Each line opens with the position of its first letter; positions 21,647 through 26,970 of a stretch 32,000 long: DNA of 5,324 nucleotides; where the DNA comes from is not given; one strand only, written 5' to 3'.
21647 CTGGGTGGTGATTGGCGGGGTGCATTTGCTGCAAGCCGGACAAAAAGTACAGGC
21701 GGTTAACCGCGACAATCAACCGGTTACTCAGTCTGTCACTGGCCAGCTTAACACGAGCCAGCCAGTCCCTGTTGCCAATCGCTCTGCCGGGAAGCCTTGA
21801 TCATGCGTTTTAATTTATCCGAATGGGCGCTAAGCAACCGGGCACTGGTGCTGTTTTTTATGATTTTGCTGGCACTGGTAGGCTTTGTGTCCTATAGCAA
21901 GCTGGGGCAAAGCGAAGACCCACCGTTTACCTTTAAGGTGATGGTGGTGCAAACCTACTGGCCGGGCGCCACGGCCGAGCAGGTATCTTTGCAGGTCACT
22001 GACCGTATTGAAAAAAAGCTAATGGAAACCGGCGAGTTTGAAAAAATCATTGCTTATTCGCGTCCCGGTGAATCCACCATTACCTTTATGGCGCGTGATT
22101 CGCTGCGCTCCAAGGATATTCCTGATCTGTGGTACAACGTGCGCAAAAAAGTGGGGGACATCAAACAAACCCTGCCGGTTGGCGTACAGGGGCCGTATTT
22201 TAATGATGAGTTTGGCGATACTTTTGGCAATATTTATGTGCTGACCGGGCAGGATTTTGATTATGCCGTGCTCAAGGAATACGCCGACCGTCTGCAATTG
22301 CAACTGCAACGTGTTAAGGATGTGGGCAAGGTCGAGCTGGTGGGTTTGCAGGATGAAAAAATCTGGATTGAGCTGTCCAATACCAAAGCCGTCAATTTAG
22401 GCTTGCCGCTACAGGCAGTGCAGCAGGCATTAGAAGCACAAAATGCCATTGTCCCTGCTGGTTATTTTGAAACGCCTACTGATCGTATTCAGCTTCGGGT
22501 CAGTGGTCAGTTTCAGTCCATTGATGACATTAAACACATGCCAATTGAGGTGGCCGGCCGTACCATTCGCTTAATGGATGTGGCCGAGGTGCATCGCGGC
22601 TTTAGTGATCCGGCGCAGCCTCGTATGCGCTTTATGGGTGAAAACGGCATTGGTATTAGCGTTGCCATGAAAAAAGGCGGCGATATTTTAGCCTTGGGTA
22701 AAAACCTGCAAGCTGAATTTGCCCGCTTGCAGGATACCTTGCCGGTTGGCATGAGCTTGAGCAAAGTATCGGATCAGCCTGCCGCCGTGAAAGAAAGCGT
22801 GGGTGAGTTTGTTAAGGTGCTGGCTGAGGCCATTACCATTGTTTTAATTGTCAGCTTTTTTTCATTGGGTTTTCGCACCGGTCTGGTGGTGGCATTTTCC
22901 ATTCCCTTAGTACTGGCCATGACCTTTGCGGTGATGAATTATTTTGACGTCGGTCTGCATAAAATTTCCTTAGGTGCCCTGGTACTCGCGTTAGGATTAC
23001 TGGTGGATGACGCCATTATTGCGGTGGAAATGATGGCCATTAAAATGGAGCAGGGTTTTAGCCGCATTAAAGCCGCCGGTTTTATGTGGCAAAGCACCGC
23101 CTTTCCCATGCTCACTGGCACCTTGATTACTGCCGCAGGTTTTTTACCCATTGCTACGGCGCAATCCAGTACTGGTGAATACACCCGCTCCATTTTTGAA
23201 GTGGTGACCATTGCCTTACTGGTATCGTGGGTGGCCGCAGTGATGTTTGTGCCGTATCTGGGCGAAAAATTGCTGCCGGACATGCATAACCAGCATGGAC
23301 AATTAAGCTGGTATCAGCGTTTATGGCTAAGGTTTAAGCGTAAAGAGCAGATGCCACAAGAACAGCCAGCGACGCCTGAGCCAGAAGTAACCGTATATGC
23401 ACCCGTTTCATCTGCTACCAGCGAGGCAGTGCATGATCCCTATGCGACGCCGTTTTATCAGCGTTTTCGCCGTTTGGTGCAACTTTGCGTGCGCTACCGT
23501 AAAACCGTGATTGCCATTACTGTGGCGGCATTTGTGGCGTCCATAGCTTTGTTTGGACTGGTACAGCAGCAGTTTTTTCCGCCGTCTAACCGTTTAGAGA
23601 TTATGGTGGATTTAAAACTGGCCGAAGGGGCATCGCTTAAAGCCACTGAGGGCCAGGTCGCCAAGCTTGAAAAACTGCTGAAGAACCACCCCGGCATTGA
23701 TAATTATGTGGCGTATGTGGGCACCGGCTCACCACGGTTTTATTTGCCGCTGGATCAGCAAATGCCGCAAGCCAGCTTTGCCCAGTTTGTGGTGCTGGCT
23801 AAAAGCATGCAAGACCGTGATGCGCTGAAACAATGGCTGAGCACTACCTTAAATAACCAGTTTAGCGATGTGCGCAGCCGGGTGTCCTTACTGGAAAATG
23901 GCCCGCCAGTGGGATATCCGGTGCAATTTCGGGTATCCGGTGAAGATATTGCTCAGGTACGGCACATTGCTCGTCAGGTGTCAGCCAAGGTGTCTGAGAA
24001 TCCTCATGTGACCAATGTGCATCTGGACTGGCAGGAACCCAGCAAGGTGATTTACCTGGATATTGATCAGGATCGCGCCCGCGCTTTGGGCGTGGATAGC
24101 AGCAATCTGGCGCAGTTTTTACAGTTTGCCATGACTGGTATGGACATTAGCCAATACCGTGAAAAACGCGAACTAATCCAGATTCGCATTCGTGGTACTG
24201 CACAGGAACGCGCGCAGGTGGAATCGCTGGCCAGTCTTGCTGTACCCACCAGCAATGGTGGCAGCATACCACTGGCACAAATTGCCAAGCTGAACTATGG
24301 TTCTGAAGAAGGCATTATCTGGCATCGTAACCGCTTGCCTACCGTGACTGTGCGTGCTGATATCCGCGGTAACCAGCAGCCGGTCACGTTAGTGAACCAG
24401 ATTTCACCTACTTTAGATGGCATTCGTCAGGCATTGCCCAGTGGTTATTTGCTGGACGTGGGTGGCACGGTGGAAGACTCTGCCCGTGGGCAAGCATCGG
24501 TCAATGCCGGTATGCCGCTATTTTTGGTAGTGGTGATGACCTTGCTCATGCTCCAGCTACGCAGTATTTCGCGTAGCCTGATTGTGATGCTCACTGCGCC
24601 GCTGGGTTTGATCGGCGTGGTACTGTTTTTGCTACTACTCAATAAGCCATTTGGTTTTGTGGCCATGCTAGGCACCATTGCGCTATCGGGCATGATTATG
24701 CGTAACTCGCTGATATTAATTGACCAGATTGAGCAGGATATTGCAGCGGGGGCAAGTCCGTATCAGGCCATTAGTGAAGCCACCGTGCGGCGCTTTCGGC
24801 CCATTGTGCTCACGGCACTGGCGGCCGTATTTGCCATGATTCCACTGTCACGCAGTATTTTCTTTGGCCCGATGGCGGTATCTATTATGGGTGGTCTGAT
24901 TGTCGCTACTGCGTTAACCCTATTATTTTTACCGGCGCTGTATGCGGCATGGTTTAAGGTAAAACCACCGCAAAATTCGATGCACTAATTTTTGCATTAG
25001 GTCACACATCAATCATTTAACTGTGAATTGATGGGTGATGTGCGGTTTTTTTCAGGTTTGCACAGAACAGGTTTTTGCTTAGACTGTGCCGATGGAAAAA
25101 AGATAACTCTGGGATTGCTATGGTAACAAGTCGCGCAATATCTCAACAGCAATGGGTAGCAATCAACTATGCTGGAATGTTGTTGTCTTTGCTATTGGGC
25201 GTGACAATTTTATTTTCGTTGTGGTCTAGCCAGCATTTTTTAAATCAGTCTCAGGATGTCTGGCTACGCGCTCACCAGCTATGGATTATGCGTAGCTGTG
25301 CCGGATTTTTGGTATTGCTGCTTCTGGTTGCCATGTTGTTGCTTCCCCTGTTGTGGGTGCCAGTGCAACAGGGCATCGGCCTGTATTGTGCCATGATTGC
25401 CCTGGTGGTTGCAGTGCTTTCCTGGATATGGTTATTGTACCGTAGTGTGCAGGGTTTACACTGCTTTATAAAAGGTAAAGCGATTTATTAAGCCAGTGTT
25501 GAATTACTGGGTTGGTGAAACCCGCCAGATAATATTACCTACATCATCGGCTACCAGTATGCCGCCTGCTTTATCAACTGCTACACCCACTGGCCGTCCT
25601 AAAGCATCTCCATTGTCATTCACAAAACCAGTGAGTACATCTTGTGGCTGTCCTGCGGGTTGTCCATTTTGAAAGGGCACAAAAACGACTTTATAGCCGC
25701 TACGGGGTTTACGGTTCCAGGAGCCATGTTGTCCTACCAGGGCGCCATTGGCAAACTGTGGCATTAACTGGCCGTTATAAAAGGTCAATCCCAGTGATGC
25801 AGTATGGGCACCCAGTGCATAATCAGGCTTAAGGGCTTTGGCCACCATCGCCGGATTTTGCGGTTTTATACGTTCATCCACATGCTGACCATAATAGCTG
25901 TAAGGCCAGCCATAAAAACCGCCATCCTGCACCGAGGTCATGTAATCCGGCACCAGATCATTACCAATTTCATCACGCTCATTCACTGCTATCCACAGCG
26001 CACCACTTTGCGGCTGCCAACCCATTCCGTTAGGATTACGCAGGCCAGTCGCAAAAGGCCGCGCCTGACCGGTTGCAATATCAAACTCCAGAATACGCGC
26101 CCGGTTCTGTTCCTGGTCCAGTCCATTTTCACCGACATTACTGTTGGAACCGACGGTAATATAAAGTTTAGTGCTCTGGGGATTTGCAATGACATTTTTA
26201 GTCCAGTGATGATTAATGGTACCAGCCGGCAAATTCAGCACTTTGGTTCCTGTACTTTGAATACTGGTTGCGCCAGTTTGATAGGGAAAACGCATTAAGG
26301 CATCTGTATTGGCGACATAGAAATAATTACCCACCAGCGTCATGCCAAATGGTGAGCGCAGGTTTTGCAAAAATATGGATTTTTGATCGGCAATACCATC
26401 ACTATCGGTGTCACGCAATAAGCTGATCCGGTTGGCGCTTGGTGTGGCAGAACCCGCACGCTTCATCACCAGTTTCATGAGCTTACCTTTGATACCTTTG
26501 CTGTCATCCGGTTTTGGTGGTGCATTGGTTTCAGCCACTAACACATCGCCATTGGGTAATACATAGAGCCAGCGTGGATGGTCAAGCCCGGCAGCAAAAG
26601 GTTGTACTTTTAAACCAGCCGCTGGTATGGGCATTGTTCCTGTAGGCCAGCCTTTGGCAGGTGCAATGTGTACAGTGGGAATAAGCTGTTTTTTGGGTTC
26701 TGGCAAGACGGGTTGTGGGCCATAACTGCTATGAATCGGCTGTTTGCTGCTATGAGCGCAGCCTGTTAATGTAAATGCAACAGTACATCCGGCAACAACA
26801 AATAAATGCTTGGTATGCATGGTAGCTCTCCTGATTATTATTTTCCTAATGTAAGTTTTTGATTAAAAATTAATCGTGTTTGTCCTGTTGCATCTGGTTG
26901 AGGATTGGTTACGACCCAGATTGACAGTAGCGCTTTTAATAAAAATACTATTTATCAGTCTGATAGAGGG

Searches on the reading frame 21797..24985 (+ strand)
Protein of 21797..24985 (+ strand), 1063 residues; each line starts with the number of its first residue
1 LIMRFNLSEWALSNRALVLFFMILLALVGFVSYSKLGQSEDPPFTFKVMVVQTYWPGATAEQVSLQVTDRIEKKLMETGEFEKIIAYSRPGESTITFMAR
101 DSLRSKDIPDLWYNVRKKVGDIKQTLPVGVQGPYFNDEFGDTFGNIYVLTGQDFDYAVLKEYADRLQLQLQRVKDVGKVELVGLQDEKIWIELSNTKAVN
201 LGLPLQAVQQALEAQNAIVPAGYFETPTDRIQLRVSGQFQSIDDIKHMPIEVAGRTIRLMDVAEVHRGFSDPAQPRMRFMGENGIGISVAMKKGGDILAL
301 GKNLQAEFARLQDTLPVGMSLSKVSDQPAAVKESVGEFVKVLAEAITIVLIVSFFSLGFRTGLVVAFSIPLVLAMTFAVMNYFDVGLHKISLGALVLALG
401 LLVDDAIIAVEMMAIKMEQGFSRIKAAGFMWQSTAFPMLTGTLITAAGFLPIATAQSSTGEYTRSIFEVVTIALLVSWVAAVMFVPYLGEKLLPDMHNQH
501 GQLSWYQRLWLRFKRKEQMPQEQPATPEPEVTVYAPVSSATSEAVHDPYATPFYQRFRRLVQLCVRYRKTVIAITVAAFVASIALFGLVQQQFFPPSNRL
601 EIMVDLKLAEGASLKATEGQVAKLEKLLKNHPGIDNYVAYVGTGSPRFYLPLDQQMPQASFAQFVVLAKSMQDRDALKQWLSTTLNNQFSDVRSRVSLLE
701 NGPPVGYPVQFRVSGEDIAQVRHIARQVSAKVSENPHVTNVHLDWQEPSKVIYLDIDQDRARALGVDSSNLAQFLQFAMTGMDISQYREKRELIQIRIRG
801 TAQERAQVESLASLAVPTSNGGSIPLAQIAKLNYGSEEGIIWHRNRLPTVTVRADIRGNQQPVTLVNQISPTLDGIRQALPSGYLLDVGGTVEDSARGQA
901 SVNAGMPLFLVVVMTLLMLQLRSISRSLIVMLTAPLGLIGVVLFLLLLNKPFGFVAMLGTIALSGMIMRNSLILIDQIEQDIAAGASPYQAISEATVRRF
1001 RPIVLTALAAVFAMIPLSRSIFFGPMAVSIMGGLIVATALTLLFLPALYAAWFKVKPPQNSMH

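Call 73: search_protein_families(library=pfam, proteins=[window:21797-24985:+], max_evalue=0.00001)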
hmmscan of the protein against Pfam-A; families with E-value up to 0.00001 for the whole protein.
window:21797-24985:+ (1063 aa): 2 families
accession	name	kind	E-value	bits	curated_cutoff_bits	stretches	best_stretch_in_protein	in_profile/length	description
PF00873.25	ACR_tran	-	5.9e-166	554.4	28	2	8-513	2-512/1021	AcrB/AcrD/AcrF family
PF03176.21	MMPL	-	2.1e-07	30.7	20.5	1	857-1050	95-300/333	MMPL family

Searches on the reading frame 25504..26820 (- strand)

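Call 73: search_protein_families(library=pfam, proteins=[window:25504-26820:-], max_evalue=0.00001)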
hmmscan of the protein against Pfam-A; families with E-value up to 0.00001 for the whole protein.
window:25504-26820:- (438 aa): 3 families
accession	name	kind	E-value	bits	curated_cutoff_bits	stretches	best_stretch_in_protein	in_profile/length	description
PF07995.17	GSDH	-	7.4e-14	52.2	25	1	172-363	81-276/332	Glucose / Sorbosone dehydrogenase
PF23500.1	DUF7133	-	7.2e-11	42.4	27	1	90-360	37-287/385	Domain of unknown function (DUF7133)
PF01436.27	NHL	-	2.6e-06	27.6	20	0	407-429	1-22/28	NHL repeat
